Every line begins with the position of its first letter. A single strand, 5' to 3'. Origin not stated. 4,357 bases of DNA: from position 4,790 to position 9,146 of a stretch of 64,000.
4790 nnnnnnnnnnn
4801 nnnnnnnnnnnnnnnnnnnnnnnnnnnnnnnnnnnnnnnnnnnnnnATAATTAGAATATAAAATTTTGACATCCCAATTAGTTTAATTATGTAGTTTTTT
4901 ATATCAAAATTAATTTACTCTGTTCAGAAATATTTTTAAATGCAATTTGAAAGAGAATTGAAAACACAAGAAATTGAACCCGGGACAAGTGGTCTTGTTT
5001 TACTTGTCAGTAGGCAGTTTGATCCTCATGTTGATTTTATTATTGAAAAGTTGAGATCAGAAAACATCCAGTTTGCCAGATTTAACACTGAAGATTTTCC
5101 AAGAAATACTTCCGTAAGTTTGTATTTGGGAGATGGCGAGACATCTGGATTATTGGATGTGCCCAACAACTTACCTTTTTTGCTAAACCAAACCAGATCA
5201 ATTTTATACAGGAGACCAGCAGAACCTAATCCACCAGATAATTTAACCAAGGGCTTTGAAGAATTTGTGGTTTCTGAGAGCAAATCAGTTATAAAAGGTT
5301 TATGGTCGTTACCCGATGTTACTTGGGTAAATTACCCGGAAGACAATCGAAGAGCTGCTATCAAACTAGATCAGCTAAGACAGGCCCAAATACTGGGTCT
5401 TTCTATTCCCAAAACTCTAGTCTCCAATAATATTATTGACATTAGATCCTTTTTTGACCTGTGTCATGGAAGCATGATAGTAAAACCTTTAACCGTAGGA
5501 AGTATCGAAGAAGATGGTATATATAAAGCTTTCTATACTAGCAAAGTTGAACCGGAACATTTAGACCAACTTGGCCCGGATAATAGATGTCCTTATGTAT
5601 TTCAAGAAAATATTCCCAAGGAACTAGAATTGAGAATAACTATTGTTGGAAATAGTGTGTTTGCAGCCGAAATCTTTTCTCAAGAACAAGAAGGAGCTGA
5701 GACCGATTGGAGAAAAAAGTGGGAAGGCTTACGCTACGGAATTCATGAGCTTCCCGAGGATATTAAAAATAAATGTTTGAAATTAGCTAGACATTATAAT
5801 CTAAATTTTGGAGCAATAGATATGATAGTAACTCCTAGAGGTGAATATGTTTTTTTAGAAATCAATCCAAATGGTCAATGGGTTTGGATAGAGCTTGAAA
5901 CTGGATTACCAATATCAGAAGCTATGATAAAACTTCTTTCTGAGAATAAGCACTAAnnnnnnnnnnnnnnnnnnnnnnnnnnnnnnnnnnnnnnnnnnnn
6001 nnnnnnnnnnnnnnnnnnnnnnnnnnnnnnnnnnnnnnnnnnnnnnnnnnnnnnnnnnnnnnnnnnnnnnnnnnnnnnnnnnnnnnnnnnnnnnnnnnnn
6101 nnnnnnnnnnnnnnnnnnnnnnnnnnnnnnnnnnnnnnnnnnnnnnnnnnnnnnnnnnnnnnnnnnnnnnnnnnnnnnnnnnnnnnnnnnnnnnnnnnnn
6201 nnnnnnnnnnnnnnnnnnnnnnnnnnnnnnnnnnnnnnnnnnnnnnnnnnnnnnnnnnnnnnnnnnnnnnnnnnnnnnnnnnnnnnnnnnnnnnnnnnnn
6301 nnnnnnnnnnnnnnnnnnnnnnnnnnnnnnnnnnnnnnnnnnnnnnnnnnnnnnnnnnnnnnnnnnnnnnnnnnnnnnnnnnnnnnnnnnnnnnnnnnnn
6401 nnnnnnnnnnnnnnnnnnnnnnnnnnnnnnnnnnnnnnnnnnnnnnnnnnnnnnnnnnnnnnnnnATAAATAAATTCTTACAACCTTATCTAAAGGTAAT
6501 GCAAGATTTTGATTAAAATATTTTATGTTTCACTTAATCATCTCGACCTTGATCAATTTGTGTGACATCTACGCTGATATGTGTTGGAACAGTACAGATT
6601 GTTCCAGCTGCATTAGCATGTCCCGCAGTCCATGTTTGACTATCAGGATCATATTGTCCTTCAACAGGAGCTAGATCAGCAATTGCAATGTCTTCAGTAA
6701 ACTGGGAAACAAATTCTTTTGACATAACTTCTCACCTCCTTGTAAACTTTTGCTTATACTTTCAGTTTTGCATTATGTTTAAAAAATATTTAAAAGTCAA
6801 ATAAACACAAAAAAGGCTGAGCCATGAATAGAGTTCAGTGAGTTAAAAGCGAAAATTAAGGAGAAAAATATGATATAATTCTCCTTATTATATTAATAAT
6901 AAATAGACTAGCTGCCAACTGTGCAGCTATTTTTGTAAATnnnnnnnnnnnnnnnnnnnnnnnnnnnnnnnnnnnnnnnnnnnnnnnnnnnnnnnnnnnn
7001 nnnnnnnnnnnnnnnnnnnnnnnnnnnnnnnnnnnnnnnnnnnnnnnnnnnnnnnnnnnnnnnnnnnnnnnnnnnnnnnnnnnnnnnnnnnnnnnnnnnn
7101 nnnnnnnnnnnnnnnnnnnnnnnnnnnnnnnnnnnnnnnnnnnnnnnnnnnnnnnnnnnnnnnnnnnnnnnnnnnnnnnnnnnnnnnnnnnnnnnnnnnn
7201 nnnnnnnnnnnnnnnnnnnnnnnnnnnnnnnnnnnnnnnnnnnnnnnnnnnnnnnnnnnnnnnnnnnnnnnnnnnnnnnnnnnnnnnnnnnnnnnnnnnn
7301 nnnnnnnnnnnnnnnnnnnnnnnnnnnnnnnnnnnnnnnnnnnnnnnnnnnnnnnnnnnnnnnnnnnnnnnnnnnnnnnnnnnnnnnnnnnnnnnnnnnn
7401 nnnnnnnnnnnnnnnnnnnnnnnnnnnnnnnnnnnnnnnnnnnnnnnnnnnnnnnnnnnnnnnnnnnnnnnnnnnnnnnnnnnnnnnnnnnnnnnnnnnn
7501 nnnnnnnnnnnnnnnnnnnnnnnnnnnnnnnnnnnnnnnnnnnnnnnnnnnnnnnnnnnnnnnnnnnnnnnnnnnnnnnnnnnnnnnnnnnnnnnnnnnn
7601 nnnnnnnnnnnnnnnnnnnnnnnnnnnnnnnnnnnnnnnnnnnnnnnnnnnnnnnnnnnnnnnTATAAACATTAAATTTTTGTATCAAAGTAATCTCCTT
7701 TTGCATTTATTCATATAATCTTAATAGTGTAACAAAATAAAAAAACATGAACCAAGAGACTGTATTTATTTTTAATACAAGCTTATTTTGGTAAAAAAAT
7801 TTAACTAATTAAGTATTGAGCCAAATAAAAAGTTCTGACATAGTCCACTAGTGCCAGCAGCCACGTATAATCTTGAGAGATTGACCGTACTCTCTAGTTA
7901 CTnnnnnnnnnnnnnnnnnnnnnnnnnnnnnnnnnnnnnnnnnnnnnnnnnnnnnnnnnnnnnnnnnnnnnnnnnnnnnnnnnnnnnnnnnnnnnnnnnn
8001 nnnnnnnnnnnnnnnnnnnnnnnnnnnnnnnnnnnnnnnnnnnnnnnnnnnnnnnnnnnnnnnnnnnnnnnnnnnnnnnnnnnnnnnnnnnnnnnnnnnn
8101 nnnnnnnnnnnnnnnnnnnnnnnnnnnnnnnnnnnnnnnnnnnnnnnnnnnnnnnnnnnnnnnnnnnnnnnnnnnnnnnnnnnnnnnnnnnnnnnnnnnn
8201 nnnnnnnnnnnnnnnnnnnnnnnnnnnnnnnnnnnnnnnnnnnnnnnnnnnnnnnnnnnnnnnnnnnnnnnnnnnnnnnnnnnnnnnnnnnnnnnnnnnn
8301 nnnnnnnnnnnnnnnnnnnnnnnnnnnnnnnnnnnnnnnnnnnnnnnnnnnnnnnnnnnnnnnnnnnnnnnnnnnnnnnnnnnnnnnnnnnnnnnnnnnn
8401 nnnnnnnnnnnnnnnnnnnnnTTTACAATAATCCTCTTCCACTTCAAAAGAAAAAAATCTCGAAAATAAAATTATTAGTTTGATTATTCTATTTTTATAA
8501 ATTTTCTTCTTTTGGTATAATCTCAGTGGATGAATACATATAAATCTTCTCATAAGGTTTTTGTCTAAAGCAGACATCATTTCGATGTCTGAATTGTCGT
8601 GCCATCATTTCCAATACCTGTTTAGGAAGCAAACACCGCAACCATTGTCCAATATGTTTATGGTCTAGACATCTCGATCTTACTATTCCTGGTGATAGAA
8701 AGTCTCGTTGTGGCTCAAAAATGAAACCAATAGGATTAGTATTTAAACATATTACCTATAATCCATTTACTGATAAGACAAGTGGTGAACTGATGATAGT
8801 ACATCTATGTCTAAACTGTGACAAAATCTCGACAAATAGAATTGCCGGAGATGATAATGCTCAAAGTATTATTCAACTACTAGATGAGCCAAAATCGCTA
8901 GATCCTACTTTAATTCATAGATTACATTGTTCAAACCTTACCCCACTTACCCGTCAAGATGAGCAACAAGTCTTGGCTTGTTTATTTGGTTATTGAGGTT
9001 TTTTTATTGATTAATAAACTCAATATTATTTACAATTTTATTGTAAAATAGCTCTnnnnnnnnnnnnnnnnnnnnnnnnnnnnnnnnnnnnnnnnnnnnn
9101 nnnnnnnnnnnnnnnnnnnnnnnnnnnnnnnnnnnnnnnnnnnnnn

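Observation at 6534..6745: Strongly translated 63-aa acidic peptide next to the ATP-grasp maturase: candidate precursor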

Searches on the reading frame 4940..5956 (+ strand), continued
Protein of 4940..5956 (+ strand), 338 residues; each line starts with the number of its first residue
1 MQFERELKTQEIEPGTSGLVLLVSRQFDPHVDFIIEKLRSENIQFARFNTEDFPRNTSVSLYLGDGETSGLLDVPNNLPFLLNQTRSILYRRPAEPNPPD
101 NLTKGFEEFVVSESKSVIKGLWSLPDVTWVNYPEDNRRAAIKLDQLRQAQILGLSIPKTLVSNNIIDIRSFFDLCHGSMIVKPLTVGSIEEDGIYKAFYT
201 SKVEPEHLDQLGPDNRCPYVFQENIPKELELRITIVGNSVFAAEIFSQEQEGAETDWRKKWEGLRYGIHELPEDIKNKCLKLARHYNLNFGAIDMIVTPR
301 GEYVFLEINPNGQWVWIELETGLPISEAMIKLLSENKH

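Call 57: search_protein_families(library=pfam, proteins=[L116:2495-3034:+, L139:412-996:-, L098:3185-3685:+, L095:2283-2783:+, L104:3999-4514:+, L092:1363-1839:+], max_evalue=0.01)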
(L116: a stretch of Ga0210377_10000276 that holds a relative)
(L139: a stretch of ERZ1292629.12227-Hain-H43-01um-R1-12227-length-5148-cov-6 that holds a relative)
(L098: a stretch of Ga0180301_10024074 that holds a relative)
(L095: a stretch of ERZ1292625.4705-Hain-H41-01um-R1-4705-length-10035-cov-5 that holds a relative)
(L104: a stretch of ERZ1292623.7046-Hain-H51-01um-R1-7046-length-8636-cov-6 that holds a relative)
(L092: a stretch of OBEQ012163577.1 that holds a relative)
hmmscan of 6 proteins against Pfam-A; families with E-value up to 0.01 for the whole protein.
L116:2495-3034:+ (179 aa): 0 families

L139:412-996:- (194 aa): 1 family
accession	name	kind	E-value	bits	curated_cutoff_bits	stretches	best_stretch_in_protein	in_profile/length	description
PF20329.3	DUF6624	-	9.6e-23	81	27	1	49-182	31-163/173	Family of unknown function (DUF6624)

L098:3185-3685:+ (166 aa): 1 family
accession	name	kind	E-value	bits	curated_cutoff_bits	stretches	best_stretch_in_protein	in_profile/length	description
PF20329.3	DUF6624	-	4.5e-18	65.8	27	1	24-154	35-164/173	Family of unknown function (DUF6624)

L095:2283-2783:+ (166 aa): 1 family
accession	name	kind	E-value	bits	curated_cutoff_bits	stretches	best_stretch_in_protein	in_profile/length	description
PF20329.3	DUF6624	-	1.1e-16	61.2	27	1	31-162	35-165/173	Family of unknown function (DUF6624)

L104:3999-4514:+ (171 aa): 1 family
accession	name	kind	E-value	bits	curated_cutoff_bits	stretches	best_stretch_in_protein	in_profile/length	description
PF20329.3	DUF6624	-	4e-25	88.7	27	1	6-162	3-164/173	Family of unknown function (DUF6624)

L092:1363-1839:+ (158 aa): 1 family
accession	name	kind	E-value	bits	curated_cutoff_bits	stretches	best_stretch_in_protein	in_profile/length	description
PF20329.3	DUF6624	-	5.3e-23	81.8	27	1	11-151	21-160/173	Family of unknown function (DUF6624)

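Call 66: find_encoding_contigs(protein=P0024, flank=3000, max_places=1)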
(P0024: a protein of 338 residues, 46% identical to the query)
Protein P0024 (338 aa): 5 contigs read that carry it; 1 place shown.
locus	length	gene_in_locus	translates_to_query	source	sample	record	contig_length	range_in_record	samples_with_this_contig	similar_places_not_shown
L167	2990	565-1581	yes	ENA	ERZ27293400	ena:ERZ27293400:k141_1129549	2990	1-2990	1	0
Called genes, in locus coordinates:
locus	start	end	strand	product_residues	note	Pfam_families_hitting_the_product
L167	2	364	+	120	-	?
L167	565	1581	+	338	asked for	PF21068:ATPgraspMvdD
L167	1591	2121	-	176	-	-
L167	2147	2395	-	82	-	-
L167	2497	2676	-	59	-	-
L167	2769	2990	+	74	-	?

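Call 67: find_encoding_contigs(protein=P0027, flank=3000, max_places=1)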
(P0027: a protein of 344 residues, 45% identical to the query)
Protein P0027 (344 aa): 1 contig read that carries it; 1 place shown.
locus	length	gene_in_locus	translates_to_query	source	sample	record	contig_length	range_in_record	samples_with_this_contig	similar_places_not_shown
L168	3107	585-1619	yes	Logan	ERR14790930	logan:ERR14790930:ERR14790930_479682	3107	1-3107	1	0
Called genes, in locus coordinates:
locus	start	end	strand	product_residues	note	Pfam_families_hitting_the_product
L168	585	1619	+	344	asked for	PF21068:ATPgraspMvdD, PF08443:RimK (weak)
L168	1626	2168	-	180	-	-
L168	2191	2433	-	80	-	-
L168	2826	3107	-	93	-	?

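Call 68: find_encoding_contigs(protein=P0005, flank=3000, max_places=1)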
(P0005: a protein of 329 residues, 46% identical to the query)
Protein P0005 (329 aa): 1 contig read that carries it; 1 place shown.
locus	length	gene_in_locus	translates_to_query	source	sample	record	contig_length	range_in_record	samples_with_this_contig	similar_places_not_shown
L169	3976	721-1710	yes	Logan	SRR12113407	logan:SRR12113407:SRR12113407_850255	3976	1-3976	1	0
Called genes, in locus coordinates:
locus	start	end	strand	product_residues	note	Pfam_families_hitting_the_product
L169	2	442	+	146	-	?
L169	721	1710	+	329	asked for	PF21068:ATPgraspMvdD, PF08443:RimK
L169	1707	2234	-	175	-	-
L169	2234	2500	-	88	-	-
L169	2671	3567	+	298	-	-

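Call 69: find_encoding_contigs(protein=P0040, flank=5000, max_places=1)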
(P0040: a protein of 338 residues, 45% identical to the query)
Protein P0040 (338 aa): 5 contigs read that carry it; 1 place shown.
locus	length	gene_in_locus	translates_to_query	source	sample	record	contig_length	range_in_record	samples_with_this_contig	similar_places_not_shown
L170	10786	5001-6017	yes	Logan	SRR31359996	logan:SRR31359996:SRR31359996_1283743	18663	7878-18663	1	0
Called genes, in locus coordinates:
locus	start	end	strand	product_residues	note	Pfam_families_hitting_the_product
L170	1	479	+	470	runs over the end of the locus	-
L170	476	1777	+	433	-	PF00963:Cohesin (weak)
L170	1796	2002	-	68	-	-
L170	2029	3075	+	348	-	-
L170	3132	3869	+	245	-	PF00535:Glycos_transf_2, PF13641:Glyco_tranf_2_3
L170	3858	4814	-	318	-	PF02585:PIG-L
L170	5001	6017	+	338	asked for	PF21068:ATPgraspMvdD, PF08443:RimK (weak)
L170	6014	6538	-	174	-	-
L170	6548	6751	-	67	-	-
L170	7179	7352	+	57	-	-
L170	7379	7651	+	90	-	-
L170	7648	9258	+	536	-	PF00733:Asn_synthase (faint)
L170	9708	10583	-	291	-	PF00398:RrnaAD, PF13649:Methyltransf_25 (weak)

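Call 70: find_encoding_contigs(protein=P0033, flank=4000, max_places=1)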
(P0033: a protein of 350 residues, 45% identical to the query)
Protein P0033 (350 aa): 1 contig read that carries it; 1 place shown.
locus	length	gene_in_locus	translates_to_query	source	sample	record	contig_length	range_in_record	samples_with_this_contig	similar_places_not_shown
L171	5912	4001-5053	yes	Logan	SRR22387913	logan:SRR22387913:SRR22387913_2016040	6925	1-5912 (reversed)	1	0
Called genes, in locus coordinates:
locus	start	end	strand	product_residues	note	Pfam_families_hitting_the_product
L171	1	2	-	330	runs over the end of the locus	PF14402:7TM_transglut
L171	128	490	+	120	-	-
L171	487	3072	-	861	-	PF00561:Abhydrolase_1 (weak)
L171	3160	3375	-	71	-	PF12728:HTH_17, PF00376:MerR (weak), PF13411:MerR_1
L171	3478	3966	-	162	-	PF00293:NUDIX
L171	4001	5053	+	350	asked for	PF21068:ATPgraspMvdD, PF08443:RimK (faint)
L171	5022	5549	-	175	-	-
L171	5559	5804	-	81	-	-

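Call 74: search_solved_structures(query=window:4940-5956:+, max_evalue=0.001)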
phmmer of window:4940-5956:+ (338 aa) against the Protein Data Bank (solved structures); distinct sequences matched with E-value up to 0.001: 8.
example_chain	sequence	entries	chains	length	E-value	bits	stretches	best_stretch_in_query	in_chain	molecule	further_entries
5ig9_A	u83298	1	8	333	1.3e-48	168.8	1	24-334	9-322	ATP grasp ligase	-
5ig8_A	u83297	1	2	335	6e-47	163.3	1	20-332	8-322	ATP grasp ligase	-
7m4s_A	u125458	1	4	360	4.7e-46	160.4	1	18-334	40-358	AMdnB protein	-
7mgv_A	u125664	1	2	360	1.1e-43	152.6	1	20-332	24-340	CdnC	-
9bou_A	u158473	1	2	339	7.8e-21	77.5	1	20-332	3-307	MvdD-like pre-ATP grasp domain-containing protein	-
7drm_A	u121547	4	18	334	3.2e-07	32.7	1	20-318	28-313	ATP-grasp domain-containing protein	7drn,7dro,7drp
5zct_A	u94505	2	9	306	7.2e-05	25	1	140-333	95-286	Ribosomal protein S6--L-glutamate ligase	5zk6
4iwx_A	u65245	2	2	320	8.1e-05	24.8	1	140-333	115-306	Ribosomal protein S6 modification protein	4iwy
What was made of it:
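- On Graspetide (ATP-grasp-modified RiPP) biosynthetic cluster: MdnC, MdnB, AMdnB and CdnC are the best PDB hits (call 74).
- Closest known: Microviridin system. Same: These are the closest solved enzymes: MdnC 5ig9 at E 1.3e-48 and MdnB 5ig8 (call 74).
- Checked: Its closest solved relative is MdnC (5ig9, E 1.3e-48) (call 74).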

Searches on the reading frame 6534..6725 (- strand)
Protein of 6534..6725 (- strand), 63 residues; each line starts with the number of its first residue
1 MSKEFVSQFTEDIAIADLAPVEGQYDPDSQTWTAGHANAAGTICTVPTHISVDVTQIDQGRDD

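Call 3: search_protein_families(library=pfam, proteins=[window:6534-6725:-], max_evalue=0.1)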
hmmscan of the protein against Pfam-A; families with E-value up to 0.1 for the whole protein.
window:6534-6725:- (63 aa): 0 families

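Call 4: search_protein_families(library=ncbifam, proteins=[window:6534-6725:-], max_evalue=0.1)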
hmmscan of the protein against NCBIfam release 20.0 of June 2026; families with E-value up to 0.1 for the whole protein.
window:6534-6725:- (63 aa): 0 families

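Call 7: find_homologous_proteins(query=window:6534-6725:-, max_evalue=10)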
Query window:6534-6725:- (63 aa): 1 proteins with E <= 10 among 1 candidates.
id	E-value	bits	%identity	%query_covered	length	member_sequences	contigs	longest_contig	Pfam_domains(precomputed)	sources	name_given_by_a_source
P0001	4.3e-35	135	100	100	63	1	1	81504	-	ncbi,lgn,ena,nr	ncbi:hypothetical protein GYA49_04555 [Candidatus Beckwithbacteria bacterium]|nr:hypothetical protei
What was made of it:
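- It is short, has no Pfam or NCBIfam hit, and has no word-index homologue (calls 3, 4, 7).
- Tried and rejected: Word-index search with the peptide: it found only the peptide itself (call 7).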

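Call 60: search_protein_families(library=ncbifam, alignment_id=A5, max_evalue=10)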
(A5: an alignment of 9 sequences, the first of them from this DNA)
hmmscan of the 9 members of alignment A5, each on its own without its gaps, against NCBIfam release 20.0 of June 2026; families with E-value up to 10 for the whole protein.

A. member 1, seq(63 aa): 0 families

B. families by the number of members that match (of 9 scanned): 2 families
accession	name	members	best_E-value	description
TIGR04186.1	GRASP_targ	1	0.033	putative ATP-grasp-modified RiPP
NF004351.0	PRK05731.1-4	1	0.068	thiamine-phosphate kinase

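Call 61: search_protein_families(library=pfam, alignment_id=A5, max_evalue=10)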
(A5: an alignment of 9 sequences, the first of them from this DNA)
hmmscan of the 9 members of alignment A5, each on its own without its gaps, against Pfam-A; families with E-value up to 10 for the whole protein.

A. member 1, seq(63 aa): 0 families

B. families by the number of members that match (of 9 scanned): 0 families
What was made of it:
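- On Microviridin (graspetide group 1): No hit to curated precursor models (calls 3, 4, 60, 61).
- Tried and rejected: Pfam and NCBIfam on the peptide family: no usable hit (calls 3, 4, 60, 61).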

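Call 79: search_protein_representatives(protein=window:6534-6725:-)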
Query: 63 residues. Proteins with E-value up to 0.001 (for the whole library): 16; up to 1e-10: 2; up to 1e-30: 1. The best 16 are listed.
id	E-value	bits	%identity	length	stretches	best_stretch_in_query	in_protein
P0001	1.4e-35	135.1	100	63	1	1-63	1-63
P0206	3.7e-16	74.1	26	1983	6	11-55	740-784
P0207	3.8e-10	55.2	41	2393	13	5-29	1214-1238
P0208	2.0e-09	52.9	36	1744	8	16-60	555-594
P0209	6.0e-09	51.4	38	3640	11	14-55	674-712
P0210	7.4e-09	51.1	46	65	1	5-63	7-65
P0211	3.3e-06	42.8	34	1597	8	19-54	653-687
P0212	4.3e-06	42.5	37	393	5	26-54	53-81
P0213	1.8e-05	40.5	34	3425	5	21-56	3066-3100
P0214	4.0e-05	39.4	31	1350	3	10-54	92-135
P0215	1.6e-04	37.5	38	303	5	26-56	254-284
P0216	1.6e-04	37.5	34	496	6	26-51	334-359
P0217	1.9e-04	37.3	34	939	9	18-42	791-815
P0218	4.4e-04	36.2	29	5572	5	12-55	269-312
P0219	7.0e-04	35.5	31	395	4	24-61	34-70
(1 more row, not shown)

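Call 81: find_encoding_contigs(protein=P0210, flank=5000, max_places=3)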
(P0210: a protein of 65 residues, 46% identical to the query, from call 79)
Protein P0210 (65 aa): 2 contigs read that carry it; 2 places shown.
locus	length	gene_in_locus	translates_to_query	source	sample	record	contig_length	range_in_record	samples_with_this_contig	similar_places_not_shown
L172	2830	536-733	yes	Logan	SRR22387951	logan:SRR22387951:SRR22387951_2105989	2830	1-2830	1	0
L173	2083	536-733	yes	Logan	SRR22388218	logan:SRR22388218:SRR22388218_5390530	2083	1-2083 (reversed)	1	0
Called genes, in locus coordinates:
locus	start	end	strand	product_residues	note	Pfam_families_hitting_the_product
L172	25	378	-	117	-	PF05635:23S_rRNA_IVP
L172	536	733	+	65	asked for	-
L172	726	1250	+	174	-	-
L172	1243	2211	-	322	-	PF21068:ATPgraspMvdD, PF08443:RimK (weak)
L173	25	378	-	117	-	PF05635:23S_rRNA_IVP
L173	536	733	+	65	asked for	-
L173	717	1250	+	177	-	-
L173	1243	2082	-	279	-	?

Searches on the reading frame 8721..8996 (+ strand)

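Call 3: search_protein_families(library=pfam, proteins=[window:8721-8996:+], max_evalue=0.1)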
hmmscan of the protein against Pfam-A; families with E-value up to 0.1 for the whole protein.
window:8721-8996:+ (91 aa): 1 family
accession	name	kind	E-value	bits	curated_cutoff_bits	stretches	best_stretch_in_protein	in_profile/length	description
PF12647.12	RNHCP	-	2.6e-06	27.8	24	1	19-50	58-89/90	RNHCP domain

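Call 4: search_protein_families(library=ncbifam, proteins=[window:8721-8996:+], max_evalue=0.1)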
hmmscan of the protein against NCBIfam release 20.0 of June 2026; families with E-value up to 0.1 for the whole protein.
window:8721-8996:+ (91 aa): 0 families
